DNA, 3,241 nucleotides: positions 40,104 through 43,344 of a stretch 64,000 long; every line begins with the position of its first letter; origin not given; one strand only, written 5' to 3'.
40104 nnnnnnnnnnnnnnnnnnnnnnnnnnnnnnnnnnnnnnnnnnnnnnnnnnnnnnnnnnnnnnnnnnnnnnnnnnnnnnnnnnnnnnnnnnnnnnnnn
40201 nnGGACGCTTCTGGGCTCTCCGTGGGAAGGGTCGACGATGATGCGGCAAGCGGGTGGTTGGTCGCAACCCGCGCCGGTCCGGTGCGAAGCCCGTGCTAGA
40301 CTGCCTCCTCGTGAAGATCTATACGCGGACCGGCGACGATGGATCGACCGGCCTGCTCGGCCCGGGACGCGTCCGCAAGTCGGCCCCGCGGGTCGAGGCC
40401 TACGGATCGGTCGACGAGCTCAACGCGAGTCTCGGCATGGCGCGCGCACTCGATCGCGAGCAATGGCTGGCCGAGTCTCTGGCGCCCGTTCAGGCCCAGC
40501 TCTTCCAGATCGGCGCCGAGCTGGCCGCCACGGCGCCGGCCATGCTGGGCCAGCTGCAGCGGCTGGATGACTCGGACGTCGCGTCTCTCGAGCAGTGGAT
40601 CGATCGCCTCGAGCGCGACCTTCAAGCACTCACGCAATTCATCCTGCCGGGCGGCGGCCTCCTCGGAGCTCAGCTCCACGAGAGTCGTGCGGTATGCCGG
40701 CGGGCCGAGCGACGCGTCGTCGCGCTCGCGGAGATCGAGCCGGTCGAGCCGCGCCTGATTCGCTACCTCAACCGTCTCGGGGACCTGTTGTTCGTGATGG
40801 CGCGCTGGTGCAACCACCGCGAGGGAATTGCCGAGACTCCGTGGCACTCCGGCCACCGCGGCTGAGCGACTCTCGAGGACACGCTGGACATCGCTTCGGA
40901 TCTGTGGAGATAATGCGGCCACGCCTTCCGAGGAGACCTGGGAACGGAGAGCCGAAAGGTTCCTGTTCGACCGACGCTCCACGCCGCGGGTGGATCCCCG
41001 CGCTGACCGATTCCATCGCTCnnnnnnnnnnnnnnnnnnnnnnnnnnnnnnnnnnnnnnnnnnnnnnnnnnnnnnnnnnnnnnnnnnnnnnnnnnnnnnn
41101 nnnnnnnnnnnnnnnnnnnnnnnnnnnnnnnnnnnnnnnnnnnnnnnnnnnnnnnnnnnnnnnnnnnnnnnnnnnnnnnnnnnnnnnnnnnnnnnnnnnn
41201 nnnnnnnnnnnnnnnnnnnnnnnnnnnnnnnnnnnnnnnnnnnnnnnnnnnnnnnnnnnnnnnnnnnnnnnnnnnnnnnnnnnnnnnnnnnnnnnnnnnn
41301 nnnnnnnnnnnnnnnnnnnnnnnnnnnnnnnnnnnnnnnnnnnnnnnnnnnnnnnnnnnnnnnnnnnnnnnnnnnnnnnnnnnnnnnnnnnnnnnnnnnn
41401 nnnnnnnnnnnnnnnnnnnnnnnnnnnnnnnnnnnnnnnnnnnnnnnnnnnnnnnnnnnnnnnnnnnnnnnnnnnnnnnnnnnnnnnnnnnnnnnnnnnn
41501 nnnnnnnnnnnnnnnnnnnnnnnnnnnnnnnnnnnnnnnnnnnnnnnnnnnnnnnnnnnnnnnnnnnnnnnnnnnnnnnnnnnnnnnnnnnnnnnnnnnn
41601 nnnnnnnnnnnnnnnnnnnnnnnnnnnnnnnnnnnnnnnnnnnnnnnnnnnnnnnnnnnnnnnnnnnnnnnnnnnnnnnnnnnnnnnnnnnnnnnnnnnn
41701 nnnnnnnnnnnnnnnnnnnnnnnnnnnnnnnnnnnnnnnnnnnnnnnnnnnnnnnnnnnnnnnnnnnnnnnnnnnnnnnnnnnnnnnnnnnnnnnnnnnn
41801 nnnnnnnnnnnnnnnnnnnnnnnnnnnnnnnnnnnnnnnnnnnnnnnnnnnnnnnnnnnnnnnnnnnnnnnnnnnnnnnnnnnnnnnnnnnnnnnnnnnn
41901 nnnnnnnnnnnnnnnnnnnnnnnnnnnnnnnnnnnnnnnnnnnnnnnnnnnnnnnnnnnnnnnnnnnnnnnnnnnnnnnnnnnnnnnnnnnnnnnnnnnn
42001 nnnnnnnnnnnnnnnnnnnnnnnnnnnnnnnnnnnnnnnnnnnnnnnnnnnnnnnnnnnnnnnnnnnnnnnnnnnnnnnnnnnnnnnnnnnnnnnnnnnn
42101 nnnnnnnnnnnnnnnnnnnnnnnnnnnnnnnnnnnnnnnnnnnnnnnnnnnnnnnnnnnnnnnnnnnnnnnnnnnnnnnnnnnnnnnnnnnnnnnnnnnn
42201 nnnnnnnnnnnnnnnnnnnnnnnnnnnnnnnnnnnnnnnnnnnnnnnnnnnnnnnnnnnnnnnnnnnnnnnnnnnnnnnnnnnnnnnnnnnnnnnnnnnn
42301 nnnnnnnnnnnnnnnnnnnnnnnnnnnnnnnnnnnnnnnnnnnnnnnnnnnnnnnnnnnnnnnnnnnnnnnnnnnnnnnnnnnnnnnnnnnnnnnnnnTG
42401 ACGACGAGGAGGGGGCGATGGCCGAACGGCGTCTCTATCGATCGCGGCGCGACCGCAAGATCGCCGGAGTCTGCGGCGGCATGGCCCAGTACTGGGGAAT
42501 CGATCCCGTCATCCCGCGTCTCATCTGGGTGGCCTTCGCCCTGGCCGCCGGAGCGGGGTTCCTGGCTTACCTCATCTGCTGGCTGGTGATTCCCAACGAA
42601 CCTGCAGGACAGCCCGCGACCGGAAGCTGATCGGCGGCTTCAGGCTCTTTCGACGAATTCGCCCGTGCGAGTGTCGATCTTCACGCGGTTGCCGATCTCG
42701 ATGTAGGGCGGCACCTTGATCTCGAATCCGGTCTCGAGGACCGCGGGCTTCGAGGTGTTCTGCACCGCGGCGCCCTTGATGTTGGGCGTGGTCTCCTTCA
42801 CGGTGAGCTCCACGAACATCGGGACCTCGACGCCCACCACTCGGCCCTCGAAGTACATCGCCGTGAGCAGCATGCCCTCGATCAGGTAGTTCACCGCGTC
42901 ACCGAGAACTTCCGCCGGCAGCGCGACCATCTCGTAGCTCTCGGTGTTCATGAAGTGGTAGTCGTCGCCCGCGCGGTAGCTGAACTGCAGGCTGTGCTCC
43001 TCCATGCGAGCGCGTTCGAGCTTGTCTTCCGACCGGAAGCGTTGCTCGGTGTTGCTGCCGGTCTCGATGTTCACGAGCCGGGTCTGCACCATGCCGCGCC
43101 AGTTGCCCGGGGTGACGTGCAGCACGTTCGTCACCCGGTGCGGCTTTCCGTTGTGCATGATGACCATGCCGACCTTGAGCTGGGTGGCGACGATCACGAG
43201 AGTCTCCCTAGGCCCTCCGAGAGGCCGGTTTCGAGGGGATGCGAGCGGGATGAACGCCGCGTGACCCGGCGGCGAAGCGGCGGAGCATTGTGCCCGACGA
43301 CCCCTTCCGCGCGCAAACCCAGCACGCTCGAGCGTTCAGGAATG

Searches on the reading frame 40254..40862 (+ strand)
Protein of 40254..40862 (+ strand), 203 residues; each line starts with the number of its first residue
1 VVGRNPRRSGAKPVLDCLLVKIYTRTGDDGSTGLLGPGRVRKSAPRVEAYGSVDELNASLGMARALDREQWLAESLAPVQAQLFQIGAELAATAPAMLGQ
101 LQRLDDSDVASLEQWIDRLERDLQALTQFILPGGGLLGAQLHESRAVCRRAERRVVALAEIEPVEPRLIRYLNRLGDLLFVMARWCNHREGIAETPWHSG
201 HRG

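Call 41: search_protein_families(library=pfam, proteins=[window:40254-40862:+], max_evalue=0.0001)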
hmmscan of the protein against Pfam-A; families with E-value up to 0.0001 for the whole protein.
window:40254-40862:+ (203 aa): 1 family
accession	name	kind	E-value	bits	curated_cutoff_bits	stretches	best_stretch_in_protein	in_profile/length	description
PF01923.23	Cob_adeno_trans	-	3.2e-57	193.8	24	1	22-186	1-171/171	Cobalamin adenosyltransferase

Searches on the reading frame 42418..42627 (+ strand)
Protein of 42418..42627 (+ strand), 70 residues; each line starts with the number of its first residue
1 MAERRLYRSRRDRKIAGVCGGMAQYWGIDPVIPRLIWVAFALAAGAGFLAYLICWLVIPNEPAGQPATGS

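Call 41: search_protein_families(library=pfam, proteins=[window:42418-42627:+], max_evalue=0.0001)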
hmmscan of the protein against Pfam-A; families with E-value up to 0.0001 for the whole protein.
window:42418-42627:+ (70 aa): 1 family
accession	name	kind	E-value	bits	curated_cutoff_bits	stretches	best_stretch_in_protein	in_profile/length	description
PF04024.17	PspC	-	5.3e-26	90.6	25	1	4-61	1-58/58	PspC domain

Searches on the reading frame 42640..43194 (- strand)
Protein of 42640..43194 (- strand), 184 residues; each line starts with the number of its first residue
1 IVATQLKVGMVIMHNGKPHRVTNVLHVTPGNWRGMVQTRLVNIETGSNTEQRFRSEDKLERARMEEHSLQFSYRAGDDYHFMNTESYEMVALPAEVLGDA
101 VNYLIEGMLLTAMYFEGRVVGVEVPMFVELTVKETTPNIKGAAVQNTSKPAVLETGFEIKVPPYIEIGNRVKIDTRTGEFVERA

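Call 41: search_protein_families(library=pfam, proteins=[window:42640-43194:-], max_evalue=0.0001)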
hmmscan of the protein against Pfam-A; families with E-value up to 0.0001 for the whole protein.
window:42640-43194:- (184 aa): 3 families
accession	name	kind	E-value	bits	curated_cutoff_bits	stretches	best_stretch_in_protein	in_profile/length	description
PF09285.17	Elong-fact-P_C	-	1.5e-23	82.7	25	1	128-183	1-56/56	Elongation factor P, C-terminal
PF01132.26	EFP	-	8.4e-20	70.9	27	1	68-120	2-54/54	Elongation factor P (EF-P) OB domain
PF08207.18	EFP_N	-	9.1e-19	67.7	23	1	3-59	2-58/58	Elongation factor P (EF-P) KOW-like domain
